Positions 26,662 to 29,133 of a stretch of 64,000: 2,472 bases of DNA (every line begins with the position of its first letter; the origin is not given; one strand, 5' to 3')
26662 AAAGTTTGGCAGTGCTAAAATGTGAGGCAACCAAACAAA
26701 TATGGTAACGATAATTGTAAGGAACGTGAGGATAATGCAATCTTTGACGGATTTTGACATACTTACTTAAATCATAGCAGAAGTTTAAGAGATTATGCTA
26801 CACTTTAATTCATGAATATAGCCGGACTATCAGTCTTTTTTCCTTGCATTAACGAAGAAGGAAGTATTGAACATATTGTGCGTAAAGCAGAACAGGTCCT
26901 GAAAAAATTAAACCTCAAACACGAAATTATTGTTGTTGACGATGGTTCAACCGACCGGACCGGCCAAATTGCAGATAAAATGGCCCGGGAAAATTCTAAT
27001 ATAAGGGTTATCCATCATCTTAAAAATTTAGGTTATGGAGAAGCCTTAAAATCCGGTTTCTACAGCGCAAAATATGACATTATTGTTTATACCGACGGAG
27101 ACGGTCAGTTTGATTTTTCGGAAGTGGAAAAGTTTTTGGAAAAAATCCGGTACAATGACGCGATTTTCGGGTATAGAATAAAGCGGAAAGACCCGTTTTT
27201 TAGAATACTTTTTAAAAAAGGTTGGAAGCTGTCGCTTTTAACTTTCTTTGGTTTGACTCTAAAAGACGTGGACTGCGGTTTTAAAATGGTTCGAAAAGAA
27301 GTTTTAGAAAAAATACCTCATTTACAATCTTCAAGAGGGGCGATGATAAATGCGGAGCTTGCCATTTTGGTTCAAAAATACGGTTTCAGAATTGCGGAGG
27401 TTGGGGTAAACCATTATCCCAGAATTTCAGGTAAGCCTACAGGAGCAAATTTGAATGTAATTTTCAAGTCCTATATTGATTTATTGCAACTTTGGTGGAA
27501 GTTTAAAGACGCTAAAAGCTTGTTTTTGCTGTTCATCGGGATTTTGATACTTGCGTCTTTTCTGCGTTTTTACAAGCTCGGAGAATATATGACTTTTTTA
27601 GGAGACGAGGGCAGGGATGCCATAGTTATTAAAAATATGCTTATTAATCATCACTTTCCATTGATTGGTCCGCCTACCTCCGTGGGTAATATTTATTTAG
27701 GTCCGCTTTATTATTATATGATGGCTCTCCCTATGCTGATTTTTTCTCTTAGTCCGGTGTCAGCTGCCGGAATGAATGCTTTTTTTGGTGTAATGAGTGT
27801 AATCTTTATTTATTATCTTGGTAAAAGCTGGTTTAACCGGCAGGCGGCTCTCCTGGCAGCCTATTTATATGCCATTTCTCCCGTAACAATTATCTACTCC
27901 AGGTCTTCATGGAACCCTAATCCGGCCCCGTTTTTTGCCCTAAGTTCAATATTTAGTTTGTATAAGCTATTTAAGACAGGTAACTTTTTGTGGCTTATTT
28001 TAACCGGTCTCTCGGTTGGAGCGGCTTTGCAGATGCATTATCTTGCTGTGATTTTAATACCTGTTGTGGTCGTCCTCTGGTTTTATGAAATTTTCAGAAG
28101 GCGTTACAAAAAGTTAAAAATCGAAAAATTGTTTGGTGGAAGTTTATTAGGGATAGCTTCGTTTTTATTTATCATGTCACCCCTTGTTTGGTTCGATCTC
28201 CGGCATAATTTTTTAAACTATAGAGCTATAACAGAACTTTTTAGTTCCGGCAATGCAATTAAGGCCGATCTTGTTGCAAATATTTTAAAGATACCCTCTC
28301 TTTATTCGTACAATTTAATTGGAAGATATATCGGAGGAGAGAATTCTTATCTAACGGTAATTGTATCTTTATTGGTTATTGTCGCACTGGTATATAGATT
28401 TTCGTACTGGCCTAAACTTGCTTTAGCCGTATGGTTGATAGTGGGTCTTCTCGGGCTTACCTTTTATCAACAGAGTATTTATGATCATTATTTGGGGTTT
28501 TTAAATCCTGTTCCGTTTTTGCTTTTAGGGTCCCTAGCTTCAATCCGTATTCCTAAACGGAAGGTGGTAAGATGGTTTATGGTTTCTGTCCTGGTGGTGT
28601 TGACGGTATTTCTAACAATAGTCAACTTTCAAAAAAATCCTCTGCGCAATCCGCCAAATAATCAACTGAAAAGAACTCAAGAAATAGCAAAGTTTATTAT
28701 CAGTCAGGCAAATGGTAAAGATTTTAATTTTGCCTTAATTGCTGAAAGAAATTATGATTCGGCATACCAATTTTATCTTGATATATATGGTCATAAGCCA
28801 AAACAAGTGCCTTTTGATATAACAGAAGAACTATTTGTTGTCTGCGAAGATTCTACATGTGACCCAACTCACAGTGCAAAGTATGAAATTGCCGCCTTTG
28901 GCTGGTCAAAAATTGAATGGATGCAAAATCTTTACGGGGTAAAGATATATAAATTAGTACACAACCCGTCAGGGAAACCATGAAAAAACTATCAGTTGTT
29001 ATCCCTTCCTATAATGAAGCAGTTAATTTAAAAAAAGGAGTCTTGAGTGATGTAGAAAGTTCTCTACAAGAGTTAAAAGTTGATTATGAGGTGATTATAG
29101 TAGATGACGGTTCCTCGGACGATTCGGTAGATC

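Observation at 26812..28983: Single polypeptide fusing a Dpm1-like GT2 with an ArnT-like GT-C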

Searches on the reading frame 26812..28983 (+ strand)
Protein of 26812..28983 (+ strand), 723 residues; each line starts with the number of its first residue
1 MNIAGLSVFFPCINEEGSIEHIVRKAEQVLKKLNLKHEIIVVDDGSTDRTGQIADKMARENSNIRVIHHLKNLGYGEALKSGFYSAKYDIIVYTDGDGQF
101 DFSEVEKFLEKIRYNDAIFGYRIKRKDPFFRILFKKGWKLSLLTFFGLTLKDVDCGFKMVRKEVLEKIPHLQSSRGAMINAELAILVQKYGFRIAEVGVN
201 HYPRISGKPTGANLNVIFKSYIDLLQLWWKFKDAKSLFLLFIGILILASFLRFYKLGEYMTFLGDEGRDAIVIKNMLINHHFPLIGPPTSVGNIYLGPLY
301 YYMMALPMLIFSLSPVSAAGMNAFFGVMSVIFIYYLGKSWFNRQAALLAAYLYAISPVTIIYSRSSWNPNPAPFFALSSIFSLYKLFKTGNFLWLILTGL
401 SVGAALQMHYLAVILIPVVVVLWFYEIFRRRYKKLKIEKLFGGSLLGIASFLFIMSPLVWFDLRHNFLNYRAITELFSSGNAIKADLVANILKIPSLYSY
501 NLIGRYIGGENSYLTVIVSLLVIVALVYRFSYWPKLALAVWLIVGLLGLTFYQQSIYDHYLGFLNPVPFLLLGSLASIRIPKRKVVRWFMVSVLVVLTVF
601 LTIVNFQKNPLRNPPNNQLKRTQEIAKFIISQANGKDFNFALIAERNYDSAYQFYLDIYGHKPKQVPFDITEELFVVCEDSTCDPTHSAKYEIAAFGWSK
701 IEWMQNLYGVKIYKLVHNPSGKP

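Call 3: search_protein_families(library=pfam, proteins=[window:26812-28983:+], max_evalue=0.01)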
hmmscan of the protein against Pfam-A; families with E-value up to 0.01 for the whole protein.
window:26812-28983:+ (723 aa): 5 families
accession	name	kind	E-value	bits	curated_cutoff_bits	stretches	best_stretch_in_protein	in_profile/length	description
PF00535.33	Glycos_transf_2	-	2.3e-26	93.2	23.3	1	7-168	1-167/168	Glycosyl transferase family 2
PF13231.12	PMT_2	-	4.7e-13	50.1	26.1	1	298-451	4-154/160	Dolichyl-phosphate-mannose-protein mannosyltransferase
PF02366.24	PMT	-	5.1e-11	43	22.7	1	301-458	67-230/245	Dolichyl-phosphate-mannose-protein mannosyltransferase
PF10111.15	Glyco_tranf_2_2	-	0.00024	21.1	27.3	1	11-110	5-104/276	Glycosyltransferase like family 2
PF13641.12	Glyco_tranf_2_3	-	0.0022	18.5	27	1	6-97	3-96/230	Glycosyltransferase like family 2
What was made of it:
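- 27514..28641 (+): GT-C polytopic membrane domain, aa ~235-610, PMT_2/ArnT-like. Pfam PMT_2 and PMT (call 3).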

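Call 4: search_protein_families(library=ncbifam, proteins=[window:26812-28983:+], max_evalue=0.01)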
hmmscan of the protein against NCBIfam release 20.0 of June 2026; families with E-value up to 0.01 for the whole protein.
window:26812-28983:+ (723 aa): 23 families
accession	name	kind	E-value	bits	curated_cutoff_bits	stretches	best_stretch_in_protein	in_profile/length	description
NF007986.1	PRK10714.1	equivalog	1.3e-18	67.1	529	1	3-218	5-217/316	undecaprenyl-phosphate 4-deoxy-4-formamido-L-arabinose transferase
TIGR03937.1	PgaC_IcaA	equivalog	4.9e-18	65.3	422.3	1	4-114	45-152/407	poly-beta-1,6-N-acetyl-D-glucosamine synthase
TIGR04182.1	glyco_TIGR04182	equivalog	1.1e-16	61.1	325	1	7-245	3-233/293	S-layer glycoprotein N-glycosyltransferase AglJ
NF047588.1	GlcsyltransPgfSStrep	equivalog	9.8e-16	57.8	500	1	6-172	3-171/308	glycosyltransferase PgfS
NF041391.1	DPhHxTase_Halo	equivalog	8.2e-14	51.1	375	1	13-204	4-186/213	dolichyl-phosphate hexose transferase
NF058614.1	PPMAGASynPpgS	equivalog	6.1e-13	48.7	370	1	8-219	4-218/226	polyprenyl-phospho-N-acetylgalactosaminyl synthase PpgS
NF010496.0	PRK13915.1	equivalog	9.8e-13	47.8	262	1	6-98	33-127/307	glucosyl-3-phosphoglycerate synthase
TIGR04283.1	glyco_like_mftF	equivalog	5e-10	39.3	182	1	6-133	1-121/221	TIGR04283 family arsenosugar biosynthesis glycosyltransferase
NF047683.1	TeichurnBiosyTuaG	equivalog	5.8e-10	39.2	400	1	6-121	8-120/252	teichuronic acid biosynthesis protein TuaG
TIGR03663.1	TIGR03663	subfamily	3.1e-09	36.4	126.25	1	240-430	3-185/435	flippase activity-associated protein Agl23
NF007482.0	PRK10073.1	equivalog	4.4e-09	35.8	423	1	6-108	8-106/334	glycosyltransferase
NF041875.1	EPS_EpsD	equivalog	1.5e-07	31.2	370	1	8-108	3-100/325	exopolysaccharide biosynthesis glycosyltransferase EpsD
TIGR03965.1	mycofact_glyco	equivalog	5.5e-07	28.8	280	1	27-97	96-164/467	mycofactocin biosynthesis glycosyltransferase MftF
NF053739.1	GlytfEpsEBac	equivalog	1.2e-06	27.7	450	1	24-117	18-109/265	glycosyltransferase EpsE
TIGR04154.1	archaeo_STT3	subfamily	5.2e-06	25.1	450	1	294-362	67-142/831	oligosaccharyl transferase, archaeosortase A system-associated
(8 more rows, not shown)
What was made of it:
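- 26821..27447 (+): GT2 (GT-A fold) catalytic domain, aa ~4-212, polyprenyl-phosphate-sugar synthase type. NCBIfam best partial matches are ArnC, AglJ, PgfS, Dol-P-hexose transferase and PpgS (call 4)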

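Call 6: find_homologous_proteins(query=window:26812-28983:+)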
Query window:26812-28983:+ (723 aa): 2455 proteins with E <= 0.001 among 8000 candidates; the best 120 are listed.
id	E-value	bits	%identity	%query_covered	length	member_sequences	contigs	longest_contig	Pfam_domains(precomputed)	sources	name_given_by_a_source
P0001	0.0e+0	1635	100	100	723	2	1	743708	PF02366.25,PF00535.33,PF13231.13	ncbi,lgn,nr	ncbi:MAG: glycosyltransferase [Candidatus Daviesbacteria bacterium]|nr:glycosyltransferase [Candidat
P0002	0.0e+0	1305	77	100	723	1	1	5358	PF02366.25,PF00535.33,PF13231.13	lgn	-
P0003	0.0e+0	1290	76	100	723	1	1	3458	PF02366.25,PF00535.33,PF13231.13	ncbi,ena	-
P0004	0.0e+0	1289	77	100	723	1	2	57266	PF02366.25,PF00535.33,PF13231.13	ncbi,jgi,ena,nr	ncbi:glycosyltransferase [Patescibacteria group bacterium]|nr:glycosyltransferase [Patescibacteria g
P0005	0.0e+0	1287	76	100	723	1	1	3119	PF02366.25,PF00535.33,PF13231.13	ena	-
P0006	0.0e+0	1284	76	100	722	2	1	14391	PF02366.25,PF00535.33,PF13231.13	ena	-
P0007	0.0e+0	1268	75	100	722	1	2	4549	PF02366.25,PF00535.33,PF13231.13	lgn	-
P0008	0.0e+0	1258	76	100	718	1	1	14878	PF02366.25,PF00535.33,PF13231.13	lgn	-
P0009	0.0e+0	1256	74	100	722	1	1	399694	PF02366.25,PF00535.33,PF13231.13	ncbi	-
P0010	0.0e+0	1253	74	100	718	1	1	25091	PF02366.25,PF00535.33,PF13231.13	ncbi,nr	ncbi:glycosyltransferase [Candidatus Daviesbacteria bacterium]|nr:glycosyltransferase [Candidatus Da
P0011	0.0e+0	1252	74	100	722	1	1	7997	PF02366.25,PF00535.33,PF13231.13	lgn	-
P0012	0.0e+0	1251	73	100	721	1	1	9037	PF00535.33,PF13231.13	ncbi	-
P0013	0.0e+0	1249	74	100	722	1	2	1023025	PF10111.15,PF00535.33,PF13231.13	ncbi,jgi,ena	-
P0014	0.0e+0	1246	73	100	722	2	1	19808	PF02366.25,PF00535.33,PF13231.13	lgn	-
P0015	0.0e+0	1243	74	100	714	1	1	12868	PF10111.15,PF02366.25,PF00535.33,PF13231.13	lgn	-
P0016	0.0e+0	1242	74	100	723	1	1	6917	PF00535.33,PF13231.13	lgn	-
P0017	0.0e+0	1240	73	100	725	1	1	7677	PF02366.25,PF00535.33,PF13231.13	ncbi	-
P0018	0.0e+0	1238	74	100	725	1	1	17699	PF02366.25,PF00535.33,PF13231.13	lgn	-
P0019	0.0e+0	1236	73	100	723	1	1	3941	PF02366.25,PF00535.33,PF13231.13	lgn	-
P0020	0.0e+0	1234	73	99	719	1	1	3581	PF00535.33,PF13231.13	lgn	-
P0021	0.0e+0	1233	73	100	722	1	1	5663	PF02366.25,PF00535.33,PF13231.13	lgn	-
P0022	0.0e+0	1233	72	100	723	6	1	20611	PF00535.33,PF13231.13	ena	-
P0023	0.0e+0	1233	74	100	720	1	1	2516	PF00535.33,PF13231.13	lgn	-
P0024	0.0e+0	1232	74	100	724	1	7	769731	PF13641.13,PF00535.33,PF13231.13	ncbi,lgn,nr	ncbi:glycosyltransferase [Candidatus Daviesbacteria bacterium]|nr:glycosyltransferase [Candidatus Da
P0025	0.0e+0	1229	72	100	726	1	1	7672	PF10111.15,PF02366.25,PF00535.33,PF13231.13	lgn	-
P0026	0.0e+0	1218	71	100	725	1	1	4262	PF10111.15,PF02366.25,PF00535.33,PF13231.13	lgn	-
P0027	0.0e+0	1216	71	100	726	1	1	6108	PF02366.25,PF00535.33,PF13231.13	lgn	-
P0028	0.0e+0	1215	73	100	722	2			PF00535.33,PF13231.13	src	-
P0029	0.0e+0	1213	71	100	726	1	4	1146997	PF02366.25,PF00535.33,PF13231.13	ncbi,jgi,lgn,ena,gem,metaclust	metaclust:\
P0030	0.0e+0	1212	72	100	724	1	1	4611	PF02366.25,PF00535.33,PF13231.13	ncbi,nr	ncbi:MAG: glycosyltransferase [Candidatus Daviesbacteria bacterium]|nr:glycosyltransferase [Candidat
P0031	0.0e+0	1211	71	100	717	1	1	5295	PF02366.25,PF00535.33,PF13231.13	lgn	-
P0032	0.0e+0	1208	72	99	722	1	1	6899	PF00535.33,PF13231.13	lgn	-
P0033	0.0e+0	1208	71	100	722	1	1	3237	PF02366.25,PF00535.33,PF13231.13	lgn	-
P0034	0.0e+0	1203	72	100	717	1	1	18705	PF02366.25,PF00535.33,PF13231.13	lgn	-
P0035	0.0e+0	1200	71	100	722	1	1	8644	PF02366.25,PF00535.33,PF13231.13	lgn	-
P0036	0.0e+0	1199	72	100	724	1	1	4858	PF02366.25,PF00535.33,PF13231.13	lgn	-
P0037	0.0e+0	1199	71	100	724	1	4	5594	PF00535.33,PF13231.13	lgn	-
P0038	0.0e+0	1199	70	100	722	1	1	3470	PF00535.33,PF13231.13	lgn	-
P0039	0.0e+0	1194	71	100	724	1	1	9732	PF02366.25,PF00535.33,PF13231.13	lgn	-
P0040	0.0e+0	1189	70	100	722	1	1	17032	PF10111.15,PF00535.33,PF13231.13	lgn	-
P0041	0.0e+0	1189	71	100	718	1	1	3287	PF00535.33,PF13231.13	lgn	-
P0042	0.0e+0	1188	70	100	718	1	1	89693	PF02366.25,PF00535.33,PF13231.13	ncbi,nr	ncbi:MAG: glycosyltransferase [Candidatus Daviesbacteria bacterium]|nr:glycosyltransferase [Candidat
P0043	0.0e+0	1185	71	100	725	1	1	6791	PF02366.25,PF00535.33,PF13231.13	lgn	-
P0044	0.0e+0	1183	70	100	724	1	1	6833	PF10111.15,PF02366.25,PF00535.33,PF13231.13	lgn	-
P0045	0.0e+0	1177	70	100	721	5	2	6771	PF02366.25,PF00535.33,PF13231.13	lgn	-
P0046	0.0e+0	1173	70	100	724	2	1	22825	PF00535.33,PF13231.13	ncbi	-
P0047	0.0e+0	1173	71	100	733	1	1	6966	PF02366.25,PF00535.33,PF13231.13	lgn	-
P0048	0.0e+0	1171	70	100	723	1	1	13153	PF02366.25,PF00535.33,PF13231.13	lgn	-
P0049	0.0e+0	1165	70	99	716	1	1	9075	PF00535.33,PF13231.13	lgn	-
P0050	0.0e+0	1161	69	100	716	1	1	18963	PF00535.33,PF13231.13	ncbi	-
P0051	0.0e+0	1143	68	99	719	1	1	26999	PF10111.15,PF00535.33,PF13231.13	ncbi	-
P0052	0.0e+0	1141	68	100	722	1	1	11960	PF00535.33,PF13231.13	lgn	-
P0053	0.0e+0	1137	69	100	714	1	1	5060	PF02366.25,PF00535.33,PF13231.13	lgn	-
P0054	0.0e+0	1132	68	97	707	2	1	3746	PF10111.15,PF00535.33,PF13231.13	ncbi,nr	ncbi:MAG: glycosyltransferase, partial [Patescibacteria group bacterium]|nr:glycosyltransferase [Pat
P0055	0.0e+0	1132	66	100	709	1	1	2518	PF10111.15,PF00535.33,PF13231.13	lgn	-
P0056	0.0e+0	1129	68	100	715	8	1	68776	PF00535.33,PF13231.13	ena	-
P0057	0.0e+0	1128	67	100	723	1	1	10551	PF00535.33,PF13231.13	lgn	-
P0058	0.0e+0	1125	67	100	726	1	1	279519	PF02366.25,PF00535.33,PF13231.13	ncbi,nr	ncbi:glycosyltransferase [Candidatus Daviesbacteria bacterium]|nr:glycosyltransferase [Candidatus Da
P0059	0.0e+0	1119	66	100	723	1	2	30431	PF02366.25,PF00535.33,PF13231.13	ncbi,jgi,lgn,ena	-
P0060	0.0e+0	1118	68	100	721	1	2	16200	PF10111.15,PF02366.25,PF00535.33,PF13231.13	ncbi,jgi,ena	-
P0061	0.0e+0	1114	66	100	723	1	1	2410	PF02366.25,PF00535.33,PF13231.13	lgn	-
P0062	0.0e+0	1113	66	100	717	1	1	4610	PF00535.33,PF13231.13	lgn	-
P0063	0.0e+0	1110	66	100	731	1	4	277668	PF10111.15,PF02366.25,PF00535.33,PF13231.13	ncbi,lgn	-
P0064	0.0e+0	1110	67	99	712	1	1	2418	PF00535.33,PF13231.13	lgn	-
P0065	0.0e+0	1110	68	99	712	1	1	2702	PF10111.15,PF02366.25,PF00535.33,PF13231.13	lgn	-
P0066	0.0e+0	1109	67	100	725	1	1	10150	PF13641.13,PF00535.33,PF13231.13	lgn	-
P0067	0.0e+0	1108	66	99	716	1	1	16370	PF10111.15,PF13641.13,PF00535.33,PF13231.13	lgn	-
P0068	0.0e+0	1107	66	99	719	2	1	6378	PF10111.15,PF00535.33,PF13231.13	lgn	-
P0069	0.0e+0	1106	66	100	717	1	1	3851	PF13641.13,PF02366.25,PF00535.33,PF13231.13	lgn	-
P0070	0.0e+0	1105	67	99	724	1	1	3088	PF10111.15,PF00535.33,PF13231.13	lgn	-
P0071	0.0e+0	1104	67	100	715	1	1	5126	PF10111.15,PF00535.33,PF13231.13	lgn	-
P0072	0.0e+0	1102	66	100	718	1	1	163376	PF02366.25,PF00535.33,PF13231.13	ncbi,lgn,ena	-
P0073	0.0e+0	1101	65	100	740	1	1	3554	PF10111.15,PF00535.33,PF13231.13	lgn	-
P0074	0.0e+0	1098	65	100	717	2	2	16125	PF10111.15,PF02366.25,PF00535.33,PF13231.13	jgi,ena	-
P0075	0.0e+0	1098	65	100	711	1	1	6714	PF10111.15,PF13641.13,PF02366.25,PF00535.33,PF13231.13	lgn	-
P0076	0.0e+0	1096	66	100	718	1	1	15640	PF10111.15,PF13641.13,PF02366.25,PF00535.33,PF13231.13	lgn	-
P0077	0.0e+0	1096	65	100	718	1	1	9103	PF10111.15,PF02366.25,PF00535.33,PF13231.13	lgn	-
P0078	0.0e+0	1093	66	100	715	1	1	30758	PF10111.15,PF13641.13,PF02366.25,PF00535.33,PF13231.13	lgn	-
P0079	0.0e+0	1092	65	100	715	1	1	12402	PF02366.25,PF00535.33,PF13231.13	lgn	-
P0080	0.0e+0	1090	65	100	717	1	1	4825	PF00535.33,PF13231.13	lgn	-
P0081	0.0e+0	1089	65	100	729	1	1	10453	PF02366.25,PF00535.33,PF13231.13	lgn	-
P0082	0.0e+0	1089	64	100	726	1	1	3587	PF00535.33,PF13231.13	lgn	-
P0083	0.0e+0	1088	66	100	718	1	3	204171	PF02366.25,PF00535.33,PF13231.13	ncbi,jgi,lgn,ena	-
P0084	0.0e+0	1088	66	100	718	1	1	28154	PF02366.25,PF00535.33,PF13231.13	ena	-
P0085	0.0e+0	1087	65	100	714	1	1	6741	PF10111.15,PF13641.13,PF00535.33,PF13231.13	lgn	-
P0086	0.0e+0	1087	65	100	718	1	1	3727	PF10111.15,PF02366.25,PF00535.33,PF13231.13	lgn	-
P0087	0.0e+0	1085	65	100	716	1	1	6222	PF10111.15,PF02366.25,PF00535.33,PF13231.13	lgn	-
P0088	0.0e+0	1084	66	100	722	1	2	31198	PF02366.25,PF00535.33,PF13231.13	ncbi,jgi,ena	-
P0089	0.0e+0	1084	65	100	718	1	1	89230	PF10111.15,PF02366.25,PF00535.33,PF13231.13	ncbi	-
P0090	0.0e+0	1083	64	100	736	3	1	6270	PF00535.33,PF13231.13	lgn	-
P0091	0.0e+0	1083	66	100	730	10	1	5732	PF00535.33,PF13231.13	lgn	-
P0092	0.0e+0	1083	65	100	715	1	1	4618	PF00535.33,PF13231.13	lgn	-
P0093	0.0e+0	1082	64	100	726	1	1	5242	PF00535.33,PF13231.13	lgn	-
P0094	0.0e+0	1081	65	100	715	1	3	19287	PF10111.15,PF00535.33,PF13231.13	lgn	-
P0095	0.0e+0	1080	66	99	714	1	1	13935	PF02366.25,PF00535.33,PF13231.13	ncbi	-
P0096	0.0e+0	1080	63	100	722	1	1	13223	PF10111.15,PF00535.33,PF13231.13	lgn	-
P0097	0.0e+0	1078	66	100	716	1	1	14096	PF02366.25,PF00535.33,PF13231.13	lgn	-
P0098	0.0e+0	1077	64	100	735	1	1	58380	PF00535.33,PF13231.13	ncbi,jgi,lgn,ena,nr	ncbi:glycosyltransferase [Patescibacteria group bacterium]|nr:glycosyltransferase [Patescibacteria g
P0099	0.0e+0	1076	73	88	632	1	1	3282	PF13231.13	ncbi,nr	ncbi:glycosyltransferase family 39 protein, partial [Patescibacteria group bacterium]|nr:glycosyltra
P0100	0.0e+0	1075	64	100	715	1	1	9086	PF10111.15,PF00535.33,PF13231.13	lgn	-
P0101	0.0e+0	1073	65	100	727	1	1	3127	PF02366.25,PF00535.33,PF13231.13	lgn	-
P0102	0.0e+0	1073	64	100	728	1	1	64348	PF10111.15,PF00535.33,PF13231.13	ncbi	-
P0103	0.0e+0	1072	64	100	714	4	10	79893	PF10111.15,PF00535.33,PF13231.13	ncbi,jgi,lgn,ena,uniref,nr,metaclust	ncbi:hypothetical protein A3B45_03370 [Candidatus Daviesbacteria bacterium RIFCSPLOWO2_01_FULL_39_12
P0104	0.0e+0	1072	66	99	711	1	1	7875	PF00535.33,PF13231.13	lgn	-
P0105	0.0e+0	1071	64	100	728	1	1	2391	PF02366.25,PF00535.33,PF13231.13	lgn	-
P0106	0.0e+0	1071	64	99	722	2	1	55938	PF10111.15,PF02366.25,PF00535.33,PF13231.13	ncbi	-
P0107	0.0e+0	1070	64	100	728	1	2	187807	PF00535.33,PF13231.13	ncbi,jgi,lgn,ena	-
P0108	0.0e+0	1069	65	100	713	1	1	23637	PF10111.15,PF00535.33,PF13231.13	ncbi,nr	ncbi:glycosyltransferase [Candidatus Daviesbacteria bacterium]|nr:glycosyltransferase [Candidatus Da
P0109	0.0e+0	1067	65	99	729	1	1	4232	PF10111.15,PF00535.33,PF13231.13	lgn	-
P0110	0.0e+0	1065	64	100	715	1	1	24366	PF02366.25,PF00535.33,PF13231.13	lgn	-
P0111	0.0e+0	1065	63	100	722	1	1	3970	PF00535.33,PF13231.13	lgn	-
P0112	0.0e+0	1064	64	100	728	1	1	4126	PF10111.15,PF00535.33,PF13231.13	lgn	-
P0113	0.0e+0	1063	65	100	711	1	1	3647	PF10111.15,PF02366.25,PF00535.33,PF13231.13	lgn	-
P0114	0.0e+0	1063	65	96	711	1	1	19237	PF00535.33,PF13231.13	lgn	-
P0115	0.0e+0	1062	65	99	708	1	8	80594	PF02366.25,PF00535.33,PF13231.13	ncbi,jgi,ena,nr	ncbi:TPA: hypothetical protein DD690_04700 [Candidatus Daviesbacteria bacterium]|nr:MAG: Glycosyltra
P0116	0.0e+0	1061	64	100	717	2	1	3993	PF00535.33,PF13231.13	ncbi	-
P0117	0.0e+0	1061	64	100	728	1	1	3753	PF10111.15,PF00535.33,PF13231.13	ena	-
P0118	0.0e+0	1060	64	100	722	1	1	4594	PF13641.13,PF00535.33,PF13231.13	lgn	-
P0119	0.0e+0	1060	64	100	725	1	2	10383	PF00535.33,PF13231.13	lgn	-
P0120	0.0e+0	1060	64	100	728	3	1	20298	PF10111.15,PF13641.13,PF00535.33,PF13231.13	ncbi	-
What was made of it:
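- Checked: More than 120 clusters at 63-77% identity cover 100% of the length with both domains (call 6).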

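Call 13: search_solved_structures(query=A1, max_evalue=0.01)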
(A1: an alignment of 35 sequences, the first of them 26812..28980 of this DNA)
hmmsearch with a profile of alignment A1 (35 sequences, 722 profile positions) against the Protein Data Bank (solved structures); distinct sequences matched with E-value up to 0.01: 24.
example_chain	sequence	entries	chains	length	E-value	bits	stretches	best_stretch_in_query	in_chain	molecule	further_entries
9hwj_A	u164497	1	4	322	3e-20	75.6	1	3-217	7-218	Undecaprenyl-phosphate 4-deoxy-4-formamido-L-arabinose transferase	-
5ekp_C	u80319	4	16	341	2.1e-19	72.8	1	5-172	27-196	Uncharacterized glycosyltransferase sll0501 | Glycosyltransferase sll0501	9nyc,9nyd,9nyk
5eke_A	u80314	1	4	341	2.2e-19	72.7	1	5-172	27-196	Uncharacterized glycosyltransferase sll0501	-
9nye_A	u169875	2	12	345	2.2e-19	72.7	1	5-172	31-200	Glycosyltransferase sll0501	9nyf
9bhc_C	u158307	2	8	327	1.1e-18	70.4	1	3-216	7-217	Undecaprenyl-phosphate 4-deoxy-4-formamido-L-arabinose transferase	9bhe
8vxh_A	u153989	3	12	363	1.5e-18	69.9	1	3-216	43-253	Undecaprenyl-phosphate 4-deoxy-4-formamido-L-arabinose transferase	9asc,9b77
5mlz_A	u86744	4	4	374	2.2e-18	69.4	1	4-189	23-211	Dolichol monophosphate mannose synthase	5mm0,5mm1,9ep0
3bcv_A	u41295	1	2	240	2.9e-10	42.6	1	4-101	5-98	Putative glycosyltransferase protein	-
2z87_A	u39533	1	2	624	8.4e-09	37.7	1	6-111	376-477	Chondroitin synthase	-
2z86_A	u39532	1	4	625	8.4e-09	37.7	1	6-111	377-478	Chondroitin synthase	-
8vh7_A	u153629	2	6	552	2.4e-08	36.2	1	29-110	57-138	Heparosan synthase B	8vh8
8viw_A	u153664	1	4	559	2.4e-08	36.2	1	29-110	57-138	Heparosan synthase B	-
6p61_A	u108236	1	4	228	3.8e-08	35.6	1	5-118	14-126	Glycosyltransferase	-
5hea_A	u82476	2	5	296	6.3e-08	34.8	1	7-98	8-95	Putative glycosyltransferase (GalT1)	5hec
3l7j_A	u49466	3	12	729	9.5e-06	27.6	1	13-119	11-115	Teichoic acid biosynthesis protein F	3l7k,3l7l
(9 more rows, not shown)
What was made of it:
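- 26821..27447 (+): Profile against PDB: ArnC 9hwj 3e-20, GtrB 5ekp 2e-19, DPMS 5mlz 2e-18 (call 13).
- Tried and rejected: PDB sequence search with the fused-family profile found nothing for the GT-C half (call 13).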

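Call 19: search_protein_representatives(protein=window:26812-28983:+)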
Query: 723 residues. Proteins with E-value up to 0.001 (for the whole library): 68370; up to 1e-10: 15284; up to 1e-30: 1292. The best 150 are listed.
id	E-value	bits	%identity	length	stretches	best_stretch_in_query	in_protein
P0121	0.0e+00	1048.2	64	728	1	4-723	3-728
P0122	2.8e-196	670.9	67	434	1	1-433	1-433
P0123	1.3e-180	619.0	58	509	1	233-723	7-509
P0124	3.6e-152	525.0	42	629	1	92-718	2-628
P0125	2.8e-150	518.8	41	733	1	6-718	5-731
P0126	4.3e-148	511.6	40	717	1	3-697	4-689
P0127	5.0e-142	491.5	38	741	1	5-720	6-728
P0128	3.6e-139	482.1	39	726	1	3-698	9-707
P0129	3.3e-133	462.3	40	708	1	10-718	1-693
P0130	2.5e-125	436.3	48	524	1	232-723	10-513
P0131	1.8e-122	426.9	46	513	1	234-723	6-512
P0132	2.5e-118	413.2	44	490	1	237-719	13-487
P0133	2.6e-115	403.2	37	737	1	11-686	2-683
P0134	3.5e-113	396.2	45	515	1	236-718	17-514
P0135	2.1e-111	390.3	43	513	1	244-717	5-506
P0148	6.9e-95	335.7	33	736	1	5-722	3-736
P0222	3.8e-62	227.5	32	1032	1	5-622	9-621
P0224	1.3e-61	225.7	39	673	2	3-230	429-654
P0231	1.3e-59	219.1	34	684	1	5-507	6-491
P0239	2.6e-58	214.8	35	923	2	5-228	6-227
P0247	3.5e-57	211.0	32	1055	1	2-600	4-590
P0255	1.3e-56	209.2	42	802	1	5-263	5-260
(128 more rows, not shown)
